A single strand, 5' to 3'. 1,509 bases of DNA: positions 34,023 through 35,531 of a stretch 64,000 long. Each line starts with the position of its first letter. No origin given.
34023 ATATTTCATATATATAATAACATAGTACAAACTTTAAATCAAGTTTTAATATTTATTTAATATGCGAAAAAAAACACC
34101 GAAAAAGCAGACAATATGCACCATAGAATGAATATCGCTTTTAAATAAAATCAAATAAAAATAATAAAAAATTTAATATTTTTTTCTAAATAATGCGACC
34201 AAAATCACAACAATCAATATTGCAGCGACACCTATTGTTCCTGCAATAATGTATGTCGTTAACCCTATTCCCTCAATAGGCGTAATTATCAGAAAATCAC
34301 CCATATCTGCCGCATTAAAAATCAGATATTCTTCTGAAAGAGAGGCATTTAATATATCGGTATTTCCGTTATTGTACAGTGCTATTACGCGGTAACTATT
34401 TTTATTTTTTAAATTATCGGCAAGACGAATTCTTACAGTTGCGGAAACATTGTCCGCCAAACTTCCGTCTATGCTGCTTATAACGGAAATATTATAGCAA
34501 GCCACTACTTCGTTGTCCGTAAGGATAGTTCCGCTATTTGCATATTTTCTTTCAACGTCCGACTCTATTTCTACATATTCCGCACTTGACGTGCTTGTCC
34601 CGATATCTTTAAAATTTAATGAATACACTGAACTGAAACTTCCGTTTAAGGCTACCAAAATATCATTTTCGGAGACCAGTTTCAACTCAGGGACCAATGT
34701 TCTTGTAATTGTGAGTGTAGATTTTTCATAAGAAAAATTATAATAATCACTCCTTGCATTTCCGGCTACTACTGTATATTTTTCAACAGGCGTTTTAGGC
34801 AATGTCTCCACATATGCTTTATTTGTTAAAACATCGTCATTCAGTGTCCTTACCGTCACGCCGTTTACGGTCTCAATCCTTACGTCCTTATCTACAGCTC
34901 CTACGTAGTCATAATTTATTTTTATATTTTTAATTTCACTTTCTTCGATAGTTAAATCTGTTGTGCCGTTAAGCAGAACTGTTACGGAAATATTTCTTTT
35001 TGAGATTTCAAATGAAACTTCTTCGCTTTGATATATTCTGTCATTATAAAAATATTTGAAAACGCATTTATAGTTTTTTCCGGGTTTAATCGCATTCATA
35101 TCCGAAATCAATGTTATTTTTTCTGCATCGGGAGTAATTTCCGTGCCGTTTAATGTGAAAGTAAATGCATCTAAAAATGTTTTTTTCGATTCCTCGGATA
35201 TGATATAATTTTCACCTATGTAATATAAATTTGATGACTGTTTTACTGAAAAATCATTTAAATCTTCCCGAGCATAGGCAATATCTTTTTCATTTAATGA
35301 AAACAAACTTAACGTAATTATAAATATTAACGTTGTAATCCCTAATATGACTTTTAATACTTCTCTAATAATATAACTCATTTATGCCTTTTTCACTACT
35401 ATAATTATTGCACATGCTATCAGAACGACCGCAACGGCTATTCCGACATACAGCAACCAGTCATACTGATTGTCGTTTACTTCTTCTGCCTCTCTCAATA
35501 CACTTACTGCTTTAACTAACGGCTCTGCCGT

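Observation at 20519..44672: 24-kb locus of three co-oriented surface-protein genes (3096 aa, 402 aa, ~4485 aa) with no sortase signal or dedicated secretion genes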

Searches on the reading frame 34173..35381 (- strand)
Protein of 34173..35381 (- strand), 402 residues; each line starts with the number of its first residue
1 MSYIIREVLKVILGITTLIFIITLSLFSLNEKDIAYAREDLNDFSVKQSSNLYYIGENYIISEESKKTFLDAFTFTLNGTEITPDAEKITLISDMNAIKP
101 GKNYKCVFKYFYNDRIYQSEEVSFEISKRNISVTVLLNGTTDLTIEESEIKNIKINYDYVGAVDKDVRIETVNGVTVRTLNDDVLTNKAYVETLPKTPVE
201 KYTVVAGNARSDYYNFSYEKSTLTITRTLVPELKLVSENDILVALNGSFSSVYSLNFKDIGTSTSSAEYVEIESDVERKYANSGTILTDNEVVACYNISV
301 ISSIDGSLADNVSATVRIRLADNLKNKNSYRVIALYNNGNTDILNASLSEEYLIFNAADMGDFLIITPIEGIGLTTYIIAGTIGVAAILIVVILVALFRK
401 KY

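Call 6: search_protein_families(library=pfam, proteins=[window:34173-35381:-], max_evalue=0.01)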
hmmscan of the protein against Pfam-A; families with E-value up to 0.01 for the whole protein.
window:34173-35381:- (402 aa): 0 families

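Call 7: search_protein_families(library=ncbifam, proteins=[window:34173-35381:-], max_evalue=0.01)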
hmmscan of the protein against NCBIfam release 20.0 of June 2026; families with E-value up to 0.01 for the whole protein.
window:34173-35381:- (402 aa): 0 families
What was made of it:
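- Tried and rejected: NCBIfam had no hit for A, B or C (call 7).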

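Call 13: find_encoding_contigs(protein=window:34173-35381:-, flank=10000, max_places=6)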
Protein window:34173-35381:- (402 aa): 8 contigs read that carry it; 6 places shown.
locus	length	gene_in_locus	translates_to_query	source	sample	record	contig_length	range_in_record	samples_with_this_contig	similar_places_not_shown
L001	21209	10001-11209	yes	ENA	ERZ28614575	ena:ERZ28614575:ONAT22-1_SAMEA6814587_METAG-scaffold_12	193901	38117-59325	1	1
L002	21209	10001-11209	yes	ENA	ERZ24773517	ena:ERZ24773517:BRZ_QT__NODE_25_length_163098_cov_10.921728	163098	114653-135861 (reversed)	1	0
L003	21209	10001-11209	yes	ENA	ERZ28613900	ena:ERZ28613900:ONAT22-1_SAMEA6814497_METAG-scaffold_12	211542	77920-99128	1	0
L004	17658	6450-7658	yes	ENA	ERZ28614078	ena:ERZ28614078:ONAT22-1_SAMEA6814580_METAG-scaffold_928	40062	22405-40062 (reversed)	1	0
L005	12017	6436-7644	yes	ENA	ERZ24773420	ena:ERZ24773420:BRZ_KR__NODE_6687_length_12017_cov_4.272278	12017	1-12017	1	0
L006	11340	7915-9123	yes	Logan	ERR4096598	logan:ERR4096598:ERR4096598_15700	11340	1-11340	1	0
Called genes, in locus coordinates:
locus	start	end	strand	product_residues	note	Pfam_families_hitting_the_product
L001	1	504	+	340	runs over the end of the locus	-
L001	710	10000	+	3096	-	-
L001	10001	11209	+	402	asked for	-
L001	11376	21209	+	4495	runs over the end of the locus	PF07523:Big_3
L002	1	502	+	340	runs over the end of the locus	-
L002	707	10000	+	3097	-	-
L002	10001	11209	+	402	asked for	-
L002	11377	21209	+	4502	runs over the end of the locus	PF07523:Big_3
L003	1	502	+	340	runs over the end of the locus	-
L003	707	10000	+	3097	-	-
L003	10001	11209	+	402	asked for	-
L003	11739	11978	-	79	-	-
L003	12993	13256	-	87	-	-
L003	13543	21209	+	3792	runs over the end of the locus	-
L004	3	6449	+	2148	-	?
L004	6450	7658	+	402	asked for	-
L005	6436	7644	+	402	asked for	-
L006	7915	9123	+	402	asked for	-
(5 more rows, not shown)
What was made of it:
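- One related scaffold (L003) showed an apparently broken gene C (call 13).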

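Call 16: find_homologous_proteins(query=window:34173-35381:-, max_evalue=0.001)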
Query window:34173-35381:- (402 aa): 26 proteins with E <= 0.001 among 8000 candidates.
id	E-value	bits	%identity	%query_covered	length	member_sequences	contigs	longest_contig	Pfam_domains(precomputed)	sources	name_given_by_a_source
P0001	1.7e-247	838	100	100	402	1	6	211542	-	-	-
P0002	3.0e-247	837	100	100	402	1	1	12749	-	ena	-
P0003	8.0e-247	836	100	100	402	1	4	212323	-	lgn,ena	-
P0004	2.5e-246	834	99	100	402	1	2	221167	-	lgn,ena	-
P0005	3.6e-246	834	99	100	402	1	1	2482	-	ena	-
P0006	3.9e-246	834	99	100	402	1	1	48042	-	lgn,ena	-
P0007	4.6e-246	833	99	100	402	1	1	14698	-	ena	-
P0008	6.0e-246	833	99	100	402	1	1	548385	-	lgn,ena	-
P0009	1.9e-245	831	99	100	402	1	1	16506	-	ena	-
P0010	2.4e-245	831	99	100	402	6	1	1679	-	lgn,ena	-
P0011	4.3e-245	830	99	100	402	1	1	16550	-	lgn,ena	-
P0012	4.6e-245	830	99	100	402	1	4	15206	-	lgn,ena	-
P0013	6.5e-245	830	99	100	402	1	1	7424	-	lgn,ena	-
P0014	1.1e-244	829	99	100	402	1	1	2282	-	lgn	-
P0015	1.4e-244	829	99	100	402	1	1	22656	-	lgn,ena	-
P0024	8.4e-124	431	52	99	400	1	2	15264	-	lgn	-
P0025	1.6e-122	427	56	89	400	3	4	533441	-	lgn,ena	-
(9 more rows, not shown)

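Call 17: find_encoding_contigs(protein=P0025, flank=10000, max_places=3)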
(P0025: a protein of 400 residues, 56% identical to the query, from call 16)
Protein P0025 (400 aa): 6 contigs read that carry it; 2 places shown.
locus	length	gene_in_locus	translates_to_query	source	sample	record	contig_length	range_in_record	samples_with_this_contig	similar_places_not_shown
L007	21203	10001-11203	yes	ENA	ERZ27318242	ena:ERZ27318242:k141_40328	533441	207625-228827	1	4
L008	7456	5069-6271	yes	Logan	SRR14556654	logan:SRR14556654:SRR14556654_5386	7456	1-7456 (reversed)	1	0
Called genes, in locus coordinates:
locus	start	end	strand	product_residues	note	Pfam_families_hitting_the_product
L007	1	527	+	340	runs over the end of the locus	-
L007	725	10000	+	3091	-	-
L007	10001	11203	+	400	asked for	-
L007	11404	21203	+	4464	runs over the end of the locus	PF07523:Big_3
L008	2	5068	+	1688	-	?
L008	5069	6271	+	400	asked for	-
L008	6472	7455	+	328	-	?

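Call 18: find_encoding_contigs(protein=P0024, flank=10000, max_places=3)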
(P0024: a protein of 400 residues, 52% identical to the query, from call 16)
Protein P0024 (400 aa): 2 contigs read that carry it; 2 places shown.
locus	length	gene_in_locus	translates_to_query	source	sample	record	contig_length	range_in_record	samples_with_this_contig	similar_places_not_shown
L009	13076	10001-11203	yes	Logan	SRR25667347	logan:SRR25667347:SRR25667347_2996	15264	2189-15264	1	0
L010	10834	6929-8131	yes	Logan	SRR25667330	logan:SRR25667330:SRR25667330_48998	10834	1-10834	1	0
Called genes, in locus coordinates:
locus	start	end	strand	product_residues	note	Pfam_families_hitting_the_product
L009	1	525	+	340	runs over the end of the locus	-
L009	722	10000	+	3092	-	-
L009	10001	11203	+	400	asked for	-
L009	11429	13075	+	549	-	?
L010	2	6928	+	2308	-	?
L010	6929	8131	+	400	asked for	-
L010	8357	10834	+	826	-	?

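Call 23: find_related_loci(query=A1, collection=genome_contigs, flank=10000)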
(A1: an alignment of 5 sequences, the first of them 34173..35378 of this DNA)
Query A1 (401 aa) in genome_contigs; peptide patterns used: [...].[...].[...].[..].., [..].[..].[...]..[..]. (x = any residue, [..] = any of these).
82 stretches matched a pattern; 3 encode a relative of the query (tblastn E <= 1e-3); 3 distinct loci.
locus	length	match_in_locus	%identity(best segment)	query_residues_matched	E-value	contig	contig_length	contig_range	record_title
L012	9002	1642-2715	57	43-401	2e-132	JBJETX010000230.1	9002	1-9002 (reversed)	MAG: Christensenellales bacterium isolate PUUB15_bin.055 NODE_8381_length_9002_cov_4.790209, whole genome shotgun sequen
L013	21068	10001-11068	56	45-401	9e-131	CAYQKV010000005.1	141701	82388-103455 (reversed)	MAG TPA_asm: uncultured Christensenella sp. isolate binchicken_co370_50 genome assembly, contig: NODE_147_length_141701_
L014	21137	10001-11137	41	15-401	5e-75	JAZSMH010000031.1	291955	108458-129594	MAG: Clostridia bacterium isolate T1900044555_TS20190021.MAGScoT_cleanbin_000019 SGB_290_k141_2299829, whole genome shot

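Call 26: search_protein_families(library=pfam, proteins=[window:34176-35381:-], max_evalue=1)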
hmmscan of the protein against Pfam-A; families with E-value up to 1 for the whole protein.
window:34176-35381:- (402 aa): 1 family
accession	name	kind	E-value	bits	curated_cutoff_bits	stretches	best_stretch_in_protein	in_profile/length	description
PF18676.6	MBG_2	-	0.016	16.2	25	1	181-224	28-72/72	MBG domain (YGX type)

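Call 50: predict_structure(alignment_id=A2)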
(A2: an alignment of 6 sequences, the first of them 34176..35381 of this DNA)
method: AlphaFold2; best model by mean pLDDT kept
length: 402 residues; sequences in the alignment: 6
mean_pLDDT: 77.4   pTM: 0.50
mean pLDDT of the five models: 77.4, 60.5, 59.9, 59.4, 56.8
residues with pLDDT >= 90: 67; 70-90: 235; 50-70: 68; < 50: 32
segments of 3 or more residues with pLDDT < 50: 23-40, 371-381
pLDDT, mean of each block of 10 residues (from residue 1): 59 63 44 38 81 83 83 90 85 72 87 85 90 91 83 88 90 85 86 63 85 92 73 63 76 80 79 83 67 87 80 85 73 89 87 90 84 43 67 71 51
secondary structure, 60 per line:
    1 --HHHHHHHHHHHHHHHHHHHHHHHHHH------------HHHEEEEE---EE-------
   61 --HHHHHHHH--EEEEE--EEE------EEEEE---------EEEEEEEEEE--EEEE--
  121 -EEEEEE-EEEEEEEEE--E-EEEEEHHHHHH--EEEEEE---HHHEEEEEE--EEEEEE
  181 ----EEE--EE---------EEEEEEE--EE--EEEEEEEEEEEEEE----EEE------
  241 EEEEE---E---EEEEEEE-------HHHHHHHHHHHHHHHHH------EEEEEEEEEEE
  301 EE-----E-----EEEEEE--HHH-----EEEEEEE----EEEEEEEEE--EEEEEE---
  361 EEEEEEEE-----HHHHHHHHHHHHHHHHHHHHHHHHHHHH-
elements in order: H3-28 E44-48 H63-70 E73-77 E80-82 E89-93 E103-112 E115-118 E122-127 E129-137 E142-146 H147-152 E155-160 E167-172 E175-180 E185-187 E201-207 E214-227 E232-234 E241-245 E253-259 H267-283 E290-302 E314-319 E330-336 E341-349 E352-357 E361-368 H374-401
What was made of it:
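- B model with three beta domains plus a TM helix: call 50.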

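Call 53: fold_search(model_id=the predicted structure, library=pdb)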
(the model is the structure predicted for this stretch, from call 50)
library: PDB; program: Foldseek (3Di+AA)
matches with E <= 10: 1530; with E <= 0.001: 0
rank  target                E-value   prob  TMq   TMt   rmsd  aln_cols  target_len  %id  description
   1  4wrm_A                4.3e-03  0.38  0.14  0.13  19.9       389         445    8  Structure of the human CSF-1:CSF-1R complex (released 2015-08-12)
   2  8beg_A                5.5e-03  0.18  0.14  0.10  17.9       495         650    7  Structure of Ig-like domains from PrgB (released 2022-11-30)
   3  4d8o                  8.0e-03  0.89  0.20  0.16  27.2       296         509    7  Crystal Structure of the ankyrin-B ZU5-ZU5-UPA-DD tandem (released 2012-03-28)
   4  3ud2_A                1.0e-02  0.72  0.20  0.23  26.2       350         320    9  Crystal structure of Selenomethionine ZU5A-ZU5B protein domains of human erythrocyte ankyrin (released 2012-02-22)
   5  3ud2_B                1.1e-02  0.69  0.19  0.23  26.7       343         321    9  Crystal structure of Selenomethionine ZU5A-ZU5B protein domains of human erythrocyte ankyrin (released 2012-02-22)
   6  4yfg_A                1.1e-02  0.20  0.12  0.11  21.5       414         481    9  Crystal structure of PTP delta meA3/meB minus variant Ig1-Fn1 (released 2015-05-06)
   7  6zdx_B                1.1e-02  0.10  0.10  0.10  19.3       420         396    8  RIFIN variable region bound to LILRB1 ectodomain (released 2020-07-22)
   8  5o5g                  1.2e-02  0.18  0.14  0.15  20.3       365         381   12  Robo1 Ig1 to 4 crystal form 1 (released 2018-01-17)
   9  6m3q_E                1.2e-02  0.60  0.19  0.17  21.8       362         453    8  Crystal structure of AnkB/beta4-spectrin complex (released 2020-05-13)
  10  4yfd_A                1.3e-02  0.20  0.13  0.11  23.2       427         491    9  Crystal structure PTP delta Ig1-Fn2 in complex with IL-1RAcP (released 2015-05-06)
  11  8coe_C                1.5e-02  0.21  0.15  0.11  26.0       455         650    8  complement C5 in complex with the LCP0195 nanobody (released 2024-01-03)
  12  4hlz_I                1.8e-02  0.14  0.11  0.15  22.8       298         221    9  Crystal Structure of Fab C179 in Complex with a H2N2 influenza virus hemagglutinin (released 2013-04-17)
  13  4l3a_A                1.9e-02  0.25  0.14  0.13  12.3       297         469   10  Crystal structure of Internalin K (InlK) from Listeria monocytogenes (released 2013-08-28)
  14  5z5k_A                2.2e-02  0.12  0.10  0.10  21.5       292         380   10  Structure of the DCC-Draxin complex (released 2018-06-20)
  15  4yh7_A                2.3e-02  0.12  0.11  0.09  22.7       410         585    9  Crystal structure of PTPdelta ectodomain in complex with IL1RAPL1 (released 2015-05-06)
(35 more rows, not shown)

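Call 57: search_protein_representatives(alignment_id=A2)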
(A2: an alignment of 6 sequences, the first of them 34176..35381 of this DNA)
Query: 6 sequences, 400 profile positions. Proteins with E-value up to 0.001 (for the whole library): 50; up to 1e-10: 35; up to 1e-30: 24. The best 50 are listed.
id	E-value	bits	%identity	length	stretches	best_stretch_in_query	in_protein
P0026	7.9e-221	749.4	-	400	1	1-400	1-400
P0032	3.0e-134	464.2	-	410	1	1-400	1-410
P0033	9.3e-105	367.1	-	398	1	11-400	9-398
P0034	1.9e-104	366.1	-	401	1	7-400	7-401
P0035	5.7e-101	354.7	-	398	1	8-400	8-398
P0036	5.0e-98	345.0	-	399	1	4-400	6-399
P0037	4.1e-93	328.8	-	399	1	12-400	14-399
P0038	1.2e-90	320.7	-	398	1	9-400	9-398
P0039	5.0e-81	289.0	-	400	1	11-400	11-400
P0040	1.2e-73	264.6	-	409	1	11-400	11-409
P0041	6.2e-73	262.3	-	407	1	11-400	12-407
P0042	2.5e-64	234.0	-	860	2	103-400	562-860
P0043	5.0e-63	229.7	-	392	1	1-386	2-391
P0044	4.3e-49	183.8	-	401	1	7-400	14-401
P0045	1.2e-48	182.4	-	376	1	28-400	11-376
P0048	1.1e-43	166.1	-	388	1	14-400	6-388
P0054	5.0e-32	127.6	-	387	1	10-400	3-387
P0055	1.7e-30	122.6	-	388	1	12-400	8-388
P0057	9.6e-26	106.9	-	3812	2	117-400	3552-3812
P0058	2.8e-25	105.4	-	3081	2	48-400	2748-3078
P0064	1.3e-18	83.5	-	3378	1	77-400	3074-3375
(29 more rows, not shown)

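Call 62: find_related_loci(query=A4, collection=metagenome_contigs, flank=10000)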
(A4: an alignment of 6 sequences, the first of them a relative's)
Query A4 (388 aa) in metagenome_contigs; peptide patterns used: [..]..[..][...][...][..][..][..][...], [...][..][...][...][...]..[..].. (x = any residue, [..] = any of these).
137 stretches matched a pattern, but none encodes a relative of the query by tblastn (E <= 1e-3).

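Call 85: find_encoding_contigs(protein=P0055, flank=10000, max_places=3)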
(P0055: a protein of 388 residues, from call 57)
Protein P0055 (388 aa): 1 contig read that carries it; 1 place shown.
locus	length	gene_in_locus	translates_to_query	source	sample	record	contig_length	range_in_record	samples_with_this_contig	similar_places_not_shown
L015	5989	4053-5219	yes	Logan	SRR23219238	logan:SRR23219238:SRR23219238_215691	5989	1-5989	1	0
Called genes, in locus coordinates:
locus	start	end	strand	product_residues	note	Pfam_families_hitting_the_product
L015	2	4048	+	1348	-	?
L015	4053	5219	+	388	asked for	-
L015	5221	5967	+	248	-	PF08713:DNA_alkylation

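Call 86: find_encoding_contigs(protein=P0048, flank=10000, max_places=2)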
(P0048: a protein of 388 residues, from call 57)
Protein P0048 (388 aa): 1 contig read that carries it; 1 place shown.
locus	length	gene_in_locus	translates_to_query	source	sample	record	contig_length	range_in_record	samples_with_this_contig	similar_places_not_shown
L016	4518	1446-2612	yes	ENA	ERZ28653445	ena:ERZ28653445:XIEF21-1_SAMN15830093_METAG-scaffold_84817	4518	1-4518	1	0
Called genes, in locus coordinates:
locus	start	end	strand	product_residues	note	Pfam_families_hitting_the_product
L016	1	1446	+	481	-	?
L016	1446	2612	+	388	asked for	-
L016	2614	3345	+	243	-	-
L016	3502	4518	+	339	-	?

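Call 87: find_encoding_contigs(protein=P0044, flank=10000, max_places=2)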
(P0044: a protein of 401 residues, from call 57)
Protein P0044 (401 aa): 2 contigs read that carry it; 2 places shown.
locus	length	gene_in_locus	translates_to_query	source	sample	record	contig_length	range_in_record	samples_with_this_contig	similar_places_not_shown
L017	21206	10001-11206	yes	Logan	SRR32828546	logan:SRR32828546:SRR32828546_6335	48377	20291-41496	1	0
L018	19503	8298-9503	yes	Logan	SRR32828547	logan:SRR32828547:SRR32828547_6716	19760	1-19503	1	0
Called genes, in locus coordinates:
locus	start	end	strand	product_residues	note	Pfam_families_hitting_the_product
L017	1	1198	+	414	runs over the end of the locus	PF00919:UPF0004, PF04055:Radical_SAM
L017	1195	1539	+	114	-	PF11969:DcpS_C, PF01230:HIT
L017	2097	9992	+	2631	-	-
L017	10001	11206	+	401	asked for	-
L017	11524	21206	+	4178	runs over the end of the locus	PF07523:Big_3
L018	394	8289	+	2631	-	-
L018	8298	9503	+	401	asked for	-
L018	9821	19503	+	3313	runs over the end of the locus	?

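Call 88: find_encoding_contigs(protein=P0040, flank=10000, max_places=2)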
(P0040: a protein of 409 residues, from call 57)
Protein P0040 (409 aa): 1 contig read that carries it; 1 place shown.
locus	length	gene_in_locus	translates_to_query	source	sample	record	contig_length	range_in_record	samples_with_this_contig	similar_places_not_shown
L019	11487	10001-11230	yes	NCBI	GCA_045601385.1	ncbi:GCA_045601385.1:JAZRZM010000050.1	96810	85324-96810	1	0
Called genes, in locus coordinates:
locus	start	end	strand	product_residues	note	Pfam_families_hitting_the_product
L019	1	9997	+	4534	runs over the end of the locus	-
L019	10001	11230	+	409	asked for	-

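Call 89: find_encoding_contigs(protein=P0054, flank=10000, max_places=2)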
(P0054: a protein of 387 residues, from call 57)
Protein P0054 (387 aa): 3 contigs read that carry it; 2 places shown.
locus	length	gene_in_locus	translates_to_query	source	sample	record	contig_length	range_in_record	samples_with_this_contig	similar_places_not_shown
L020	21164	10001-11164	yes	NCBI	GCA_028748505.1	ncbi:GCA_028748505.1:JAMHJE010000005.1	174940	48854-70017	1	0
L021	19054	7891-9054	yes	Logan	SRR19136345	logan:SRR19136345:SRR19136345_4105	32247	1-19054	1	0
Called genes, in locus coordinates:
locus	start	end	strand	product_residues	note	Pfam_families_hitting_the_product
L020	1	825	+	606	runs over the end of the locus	PF00009:GTP_EFTU, PF22042:EF-G_D2, PF03144:GTP_EFTU_D2, PF14492:EFG_III (weak), PF00679:EFG_C, PF21018:BipA_C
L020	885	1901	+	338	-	-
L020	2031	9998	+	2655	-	-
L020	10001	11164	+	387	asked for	-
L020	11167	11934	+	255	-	PF08713:DNA_alkylation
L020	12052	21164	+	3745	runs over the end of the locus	PF07523:Big_3 (weak), PF18676:MBG_2 (weak)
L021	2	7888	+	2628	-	?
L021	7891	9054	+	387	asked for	-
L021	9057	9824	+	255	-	PF08713:DNA_alkylation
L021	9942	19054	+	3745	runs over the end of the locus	PF07523:Big_3 (weak), PF18676:MBG_2 (weak)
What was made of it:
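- An unrelated DNA_alkylation gene is inserted between B and C in several lineages (calls 85, 86, 89).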

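Call 99: find_encoding_contigs(protein=P0057, flank=10000, max_places=2)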
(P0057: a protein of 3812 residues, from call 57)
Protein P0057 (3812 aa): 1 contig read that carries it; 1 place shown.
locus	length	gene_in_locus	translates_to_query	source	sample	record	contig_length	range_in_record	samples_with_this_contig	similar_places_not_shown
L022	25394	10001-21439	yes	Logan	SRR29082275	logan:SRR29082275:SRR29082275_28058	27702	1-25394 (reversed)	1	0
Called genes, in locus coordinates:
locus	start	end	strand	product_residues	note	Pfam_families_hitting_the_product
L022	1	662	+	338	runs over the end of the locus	-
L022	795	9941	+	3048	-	-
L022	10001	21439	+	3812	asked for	PF18676:MBG_2 (weak)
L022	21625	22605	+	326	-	PF11449:ArsP_2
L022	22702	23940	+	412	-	PF04389:Peptidase_M28, PF05343:Peptidase_M42, PF01546:Peptidase_M20 (weak)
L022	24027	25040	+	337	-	PF03009:GDPD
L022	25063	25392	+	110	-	?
